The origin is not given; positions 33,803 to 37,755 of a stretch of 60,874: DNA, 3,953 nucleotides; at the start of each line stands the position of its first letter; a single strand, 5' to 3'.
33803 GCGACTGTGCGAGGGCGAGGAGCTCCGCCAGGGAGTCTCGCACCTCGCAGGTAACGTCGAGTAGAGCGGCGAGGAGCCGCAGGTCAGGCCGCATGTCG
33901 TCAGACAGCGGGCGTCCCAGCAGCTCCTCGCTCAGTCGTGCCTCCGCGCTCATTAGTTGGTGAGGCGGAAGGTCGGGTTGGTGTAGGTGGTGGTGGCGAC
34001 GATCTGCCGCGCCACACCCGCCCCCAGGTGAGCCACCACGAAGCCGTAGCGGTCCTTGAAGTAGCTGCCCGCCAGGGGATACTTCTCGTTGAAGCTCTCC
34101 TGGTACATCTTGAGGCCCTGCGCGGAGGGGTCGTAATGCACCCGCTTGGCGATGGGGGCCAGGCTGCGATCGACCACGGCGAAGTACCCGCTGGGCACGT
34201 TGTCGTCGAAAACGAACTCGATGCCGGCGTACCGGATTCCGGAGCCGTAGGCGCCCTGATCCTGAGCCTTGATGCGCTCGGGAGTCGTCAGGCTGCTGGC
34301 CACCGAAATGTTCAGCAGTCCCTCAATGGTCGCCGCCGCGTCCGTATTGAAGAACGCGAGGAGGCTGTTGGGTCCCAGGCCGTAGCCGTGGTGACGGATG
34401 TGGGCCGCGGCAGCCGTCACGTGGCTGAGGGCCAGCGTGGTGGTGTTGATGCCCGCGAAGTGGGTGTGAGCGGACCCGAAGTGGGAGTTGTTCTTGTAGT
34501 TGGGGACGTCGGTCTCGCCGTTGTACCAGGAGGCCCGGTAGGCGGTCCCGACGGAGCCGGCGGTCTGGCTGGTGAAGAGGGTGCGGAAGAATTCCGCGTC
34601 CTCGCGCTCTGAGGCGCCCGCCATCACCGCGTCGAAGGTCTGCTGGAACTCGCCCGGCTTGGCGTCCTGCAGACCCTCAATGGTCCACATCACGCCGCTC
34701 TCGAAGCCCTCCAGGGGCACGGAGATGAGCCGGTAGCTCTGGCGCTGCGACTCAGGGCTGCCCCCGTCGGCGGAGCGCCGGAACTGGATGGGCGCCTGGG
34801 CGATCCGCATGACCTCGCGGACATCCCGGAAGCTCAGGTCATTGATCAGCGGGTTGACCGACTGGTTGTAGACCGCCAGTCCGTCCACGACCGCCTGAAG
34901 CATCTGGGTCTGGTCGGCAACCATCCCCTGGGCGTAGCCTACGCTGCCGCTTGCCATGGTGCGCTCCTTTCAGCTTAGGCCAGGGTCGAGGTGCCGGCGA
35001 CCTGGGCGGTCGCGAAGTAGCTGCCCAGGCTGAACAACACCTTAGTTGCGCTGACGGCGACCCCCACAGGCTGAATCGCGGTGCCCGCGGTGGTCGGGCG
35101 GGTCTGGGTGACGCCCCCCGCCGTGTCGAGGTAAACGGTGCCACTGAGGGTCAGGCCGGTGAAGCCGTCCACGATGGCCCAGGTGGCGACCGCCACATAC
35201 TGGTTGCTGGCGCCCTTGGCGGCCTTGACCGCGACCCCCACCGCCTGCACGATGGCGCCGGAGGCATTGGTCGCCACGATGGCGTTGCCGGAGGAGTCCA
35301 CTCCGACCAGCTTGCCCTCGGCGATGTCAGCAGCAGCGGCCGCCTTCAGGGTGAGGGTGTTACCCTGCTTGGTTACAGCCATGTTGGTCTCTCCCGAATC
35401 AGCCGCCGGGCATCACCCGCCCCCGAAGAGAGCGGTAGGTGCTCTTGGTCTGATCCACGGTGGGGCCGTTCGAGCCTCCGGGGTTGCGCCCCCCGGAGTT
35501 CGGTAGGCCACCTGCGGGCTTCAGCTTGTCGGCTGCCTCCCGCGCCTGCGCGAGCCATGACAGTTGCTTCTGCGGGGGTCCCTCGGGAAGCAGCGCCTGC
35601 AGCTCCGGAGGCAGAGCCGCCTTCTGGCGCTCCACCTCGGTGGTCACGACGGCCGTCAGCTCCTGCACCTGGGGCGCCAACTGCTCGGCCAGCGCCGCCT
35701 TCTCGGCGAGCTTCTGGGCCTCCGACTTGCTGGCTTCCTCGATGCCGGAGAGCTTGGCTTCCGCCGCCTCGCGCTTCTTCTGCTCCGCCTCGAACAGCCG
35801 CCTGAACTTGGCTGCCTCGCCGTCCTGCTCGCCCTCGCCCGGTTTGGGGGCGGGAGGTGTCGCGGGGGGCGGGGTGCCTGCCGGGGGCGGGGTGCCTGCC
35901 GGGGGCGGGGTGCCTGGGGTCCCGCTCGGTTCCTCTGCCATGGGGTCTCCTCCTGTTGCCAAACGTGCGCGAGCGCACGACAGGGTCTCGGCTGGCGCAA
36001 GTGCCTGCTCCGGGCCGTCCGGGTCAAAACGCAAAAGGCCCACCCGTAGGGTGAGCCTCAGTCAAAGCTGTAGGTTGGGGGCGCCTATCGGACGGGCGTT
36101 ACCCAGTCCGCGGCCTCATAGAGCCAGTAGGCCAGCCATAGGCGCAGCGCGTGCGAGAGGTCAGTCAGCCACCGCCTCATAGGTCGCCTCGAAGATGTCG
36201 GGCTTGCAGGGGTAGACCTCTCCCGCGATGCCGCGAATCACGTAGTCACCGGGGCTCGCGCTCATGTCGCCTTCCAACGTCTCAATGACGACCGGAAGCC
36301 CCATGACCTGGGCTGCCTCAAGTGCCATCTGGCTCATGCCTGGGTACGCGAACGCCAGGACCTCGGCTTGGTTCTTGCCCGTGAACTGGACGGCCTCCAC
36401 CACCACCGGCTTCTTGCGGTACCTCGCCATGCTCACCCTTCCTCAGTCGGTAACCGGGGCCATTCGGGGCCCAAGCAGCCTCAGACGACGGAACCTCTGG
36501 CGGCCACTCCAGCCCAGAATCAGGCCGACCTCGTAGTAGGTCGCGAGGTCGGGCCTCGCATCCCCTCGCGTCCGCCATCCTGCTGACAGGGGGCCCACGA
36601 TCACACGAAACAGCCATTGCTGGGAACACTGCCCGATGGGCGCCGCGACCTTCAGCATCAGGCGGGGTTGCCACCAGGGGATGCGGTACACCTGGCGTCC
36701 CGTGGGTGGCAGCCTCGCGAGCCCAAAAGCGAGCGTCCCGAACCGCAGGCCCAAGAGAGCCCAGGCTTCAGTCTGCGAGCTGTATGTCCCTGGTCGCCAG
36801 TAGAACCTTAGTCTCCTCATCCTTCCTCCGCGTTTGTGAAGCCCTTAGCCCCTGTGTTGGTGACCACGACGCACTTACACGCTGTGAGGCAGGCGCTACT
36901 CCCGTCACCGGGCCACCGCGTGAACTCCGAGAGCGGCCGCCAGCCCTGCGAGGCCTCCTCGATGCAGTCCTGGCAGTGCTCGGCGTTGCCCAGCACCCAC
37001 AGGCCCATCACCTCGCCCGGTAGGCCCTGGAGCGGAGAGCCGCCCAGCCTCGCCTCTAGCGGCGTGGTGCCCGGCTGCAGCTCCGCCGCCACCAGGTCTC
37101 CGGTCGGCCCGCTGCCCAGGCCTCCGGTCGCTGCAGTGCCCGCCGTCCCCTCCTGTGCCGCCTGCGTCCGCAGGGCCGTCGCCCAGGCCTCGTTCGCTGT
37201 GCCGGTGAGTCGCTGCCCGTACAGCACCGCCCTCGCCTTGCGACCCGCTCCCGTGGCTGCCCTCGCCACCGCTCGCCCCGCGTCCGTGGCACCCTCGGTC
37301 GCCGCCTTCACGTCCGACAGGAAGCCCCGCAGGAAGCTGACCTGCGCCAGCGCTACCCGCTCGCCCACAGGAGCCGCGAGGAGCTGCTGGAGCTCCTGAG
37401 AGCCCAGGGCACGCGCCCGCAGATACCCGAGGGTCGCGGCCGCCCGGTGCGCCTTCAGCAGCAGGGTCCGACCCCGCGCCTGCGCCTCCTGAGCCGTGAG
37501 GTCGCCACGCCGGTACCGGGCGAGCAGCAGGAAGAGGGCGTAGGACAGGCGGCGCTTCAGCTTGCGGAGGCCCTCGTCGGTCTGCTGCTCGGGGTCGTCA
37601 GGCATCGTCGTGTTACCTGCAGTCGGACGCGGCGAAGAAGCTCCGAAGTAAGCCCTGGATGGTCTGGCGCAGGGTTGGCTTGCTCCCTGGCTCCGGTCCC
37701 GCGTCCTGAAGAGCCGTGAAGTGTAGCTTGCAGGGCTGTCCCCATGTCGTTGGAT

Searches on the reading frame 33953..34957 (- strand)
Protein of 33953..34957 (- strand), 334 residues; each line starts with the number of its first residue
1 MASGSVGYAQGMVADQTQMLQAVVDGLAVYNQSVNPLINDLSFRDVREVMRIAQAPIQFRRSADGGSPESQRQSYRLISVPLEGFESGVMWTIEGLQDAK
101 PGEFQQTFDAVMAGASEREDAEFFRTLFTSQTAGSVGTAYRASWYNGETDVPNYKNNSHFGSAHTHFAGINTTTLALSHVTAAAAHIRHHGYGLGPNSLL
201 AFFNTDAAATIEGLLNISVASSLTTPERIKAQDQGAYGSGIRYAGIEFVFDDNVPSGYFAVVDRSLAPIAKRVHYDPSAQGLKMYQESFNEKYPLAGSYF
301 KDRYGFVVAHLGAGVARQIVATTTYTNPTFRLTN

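Call 15: search_protein_families(library=phrogs, proteins=[window:33953-34957:-], max_evalue=0.00001)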
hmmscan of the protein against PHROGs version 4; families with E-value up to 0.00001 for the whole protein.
window:33953-34957:- (334 aa): 1 family
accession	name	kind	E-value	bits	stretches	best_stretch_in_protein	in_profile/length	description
phrog_3990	-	head and packaging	2.2e-31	110.3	1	17-329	39-381/390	major head protein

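Call 61: search_dna_similar(query=window:33953-34957:-, collection=phages, mode=protein, max_rows=10)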
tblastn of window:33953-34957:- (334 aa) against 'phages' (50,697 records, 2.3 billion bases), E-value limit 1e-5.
Records with a match: 57; places in all: 57; records where one place covers at least 80% of the query: 55.
Best place of each record, by identity: <60% 57.
By first word of the organism name: Mycobacterium 49; Arthrobacter 2; Microbacterium 2; Caudoviricetes 1; Nocardia 1; Curtobacterium 1; Gordonia 1.
By host as written in the record: Mycobacterium smegmatis mc2 155 28; Mycobacterium smegmatis mc#155 9; Mycobacterium sp. 4; - 2; Mycobacterium 2; Arthrobacter globiformis B-2979 2; Mycobacterium smegmatis mc2155 2; Mycobacterium smegmatis 1; and 7 more.
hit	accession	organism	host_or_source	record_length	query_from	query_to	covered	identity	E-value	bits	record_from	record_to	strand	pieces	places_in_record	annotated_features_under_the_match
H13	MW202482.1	Caudoviricetes sp.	Manatee Spring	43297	4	331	98%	39.0%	4e-67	233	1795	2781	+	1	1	major capsid protein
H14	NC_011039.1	Mycobacterium phage Predator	Mycobacterium smegmatis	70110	27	328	90%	24.6%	2e-7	59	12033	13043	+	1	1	major head protein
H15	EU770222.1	Mycobacterium phage Predator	Mycolicibacterium smegmatis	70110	27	328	90%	24.6%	2e-7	59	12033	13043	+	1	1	hypothetical protein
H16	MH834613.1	Mycobacterium phage Fowlmouth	Mycobacterium smegmatis mc2 155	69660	3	328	98%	22.4%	4e-7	58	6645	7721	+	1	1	10: major capsid protein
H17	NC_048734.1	Mycobacterium phage Fowlmouth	Mycobacterium smegmatis mc2 155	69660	3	328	98%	22.4%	4e-7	58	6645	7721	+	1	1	10: major head protein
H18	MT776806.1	Mycobacterium phage MrMiyagi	Mycobacterium smegmatis mc2 155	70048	3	328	98%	22.4%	8e-7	57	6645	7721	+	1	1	10: major capsid protein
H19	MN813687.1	Mycobacterium phage Onyinye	Mycobacterium smegmatis mc2 155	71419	15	329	94%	22.6%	2e-10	68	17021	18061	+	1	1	28: major capsid protein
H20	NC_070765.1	Mycobacterium phage Onyinye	Mycobacterium smegmatis mc2 155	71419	15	329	94%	22.6%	2e-10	68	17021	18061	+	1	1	28: major head protein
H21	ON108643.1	Mycobacterium phage Leopard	Mycobacterium smegmatis mc#155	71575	15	329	94%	22.6%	2e-10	68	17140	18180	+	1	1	27: major capsid protein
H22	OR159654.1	Mycobacterium phage Aikoy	Mycobacterium smegmatis mc#155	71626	15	329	94%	22.6%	2e-10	68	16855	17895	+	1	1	27: major capsid protein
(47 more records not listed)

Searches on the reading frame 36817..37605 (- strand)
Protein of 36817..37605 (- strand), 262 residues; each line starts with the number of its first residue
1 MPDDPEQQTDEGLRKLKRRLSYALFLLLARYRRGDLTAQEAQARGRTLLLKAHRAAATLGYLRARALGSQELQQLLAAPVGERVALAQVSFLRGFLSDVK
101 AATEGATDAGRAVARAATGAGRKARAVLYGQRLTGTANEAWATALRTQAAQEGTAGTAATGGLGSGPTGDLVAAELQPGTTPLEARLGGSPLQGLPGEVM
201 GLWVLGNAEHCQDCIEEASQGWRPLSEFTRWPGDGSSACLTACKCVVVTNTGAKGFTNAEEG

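Call 15: search_protein_families(library=phrogs, proteins=[window:36817-37605:-], max_evalue=0.00001)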
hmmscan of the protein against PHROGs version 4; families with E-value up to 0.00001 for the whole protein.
window:36817-37605:- (262 aa): 1 family
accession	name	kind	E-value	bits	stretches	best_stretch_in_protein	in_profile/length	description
phrog_24776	-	unknown function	5.2e-06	27.4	0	207-248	163-202/218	-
